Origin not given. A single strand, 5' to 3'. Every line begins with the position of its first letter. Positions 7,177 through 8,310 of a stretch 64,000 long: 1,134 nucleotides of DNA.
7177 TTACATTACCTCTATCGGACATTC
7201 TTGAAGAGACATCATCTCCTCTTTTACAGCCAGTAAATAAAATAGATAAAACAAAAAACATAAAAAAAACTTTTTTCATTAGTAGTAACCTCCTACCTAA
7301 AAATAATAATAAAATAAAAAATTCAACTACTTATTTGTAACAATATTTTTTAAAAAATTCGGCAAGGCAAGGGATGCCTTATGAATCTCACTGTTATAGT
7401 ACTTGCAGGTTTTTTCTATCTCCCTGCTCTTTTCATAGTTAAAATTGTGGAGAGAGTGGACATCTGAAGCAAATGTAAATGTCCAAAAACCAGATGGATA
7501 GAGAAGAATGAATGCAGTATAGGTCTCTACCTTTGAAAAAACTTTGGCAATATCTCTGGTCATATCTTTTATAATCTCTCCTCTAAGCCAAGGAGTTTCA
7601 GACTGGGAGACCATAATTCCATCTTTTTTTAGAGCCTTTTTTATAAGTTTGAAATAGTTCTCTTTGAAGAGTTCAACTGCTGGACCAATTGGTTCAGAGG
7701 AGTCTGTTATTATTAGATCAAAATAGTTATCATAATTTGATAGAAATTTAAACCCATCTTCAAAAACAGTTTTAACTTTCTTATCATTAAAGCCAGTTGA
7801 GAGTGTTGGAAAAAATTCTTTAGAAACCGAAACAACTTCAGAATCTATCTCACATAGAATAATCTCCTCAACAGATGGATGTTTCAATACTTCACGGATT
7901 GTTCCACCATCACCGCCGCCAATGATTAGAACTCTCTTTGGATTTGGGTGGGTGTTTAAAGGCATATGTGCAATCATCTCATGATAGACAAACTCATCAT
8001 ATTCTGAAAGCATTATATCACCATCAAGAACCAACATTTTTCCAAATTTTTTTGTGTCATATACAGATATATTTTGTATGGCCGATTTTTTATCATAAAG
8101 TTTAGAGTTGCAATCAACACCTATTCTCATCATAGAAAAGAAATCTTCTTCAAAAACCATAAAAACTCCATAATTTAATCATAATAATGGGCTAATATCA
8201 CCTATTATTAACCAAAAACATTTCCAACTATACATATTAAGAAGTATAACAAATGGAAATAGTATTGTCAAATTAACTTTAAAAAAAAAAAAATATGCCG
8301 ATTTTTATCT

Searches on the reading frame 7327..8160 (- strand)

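Call 57: search_protein_families(library=pfam, proteins=[window:7327-8160:-], max_evalue=0.00001)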
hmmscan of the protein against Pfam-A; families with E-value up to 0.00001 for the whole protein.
window:7327-8160:- (277 aa): 2 families
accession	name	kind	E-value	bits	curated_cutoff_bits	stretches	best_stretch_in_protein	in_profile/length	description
PF01564.23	Spermine_synth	-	1.7e-72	243.3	22.9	1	56-234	1-179/186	Spermine/spermidine synthase domain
PF17284.7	Spermine_synt_N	-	1.3e-12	47.8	22.1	1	10-53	10-53/53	Spermidine synthase tetramerisation domain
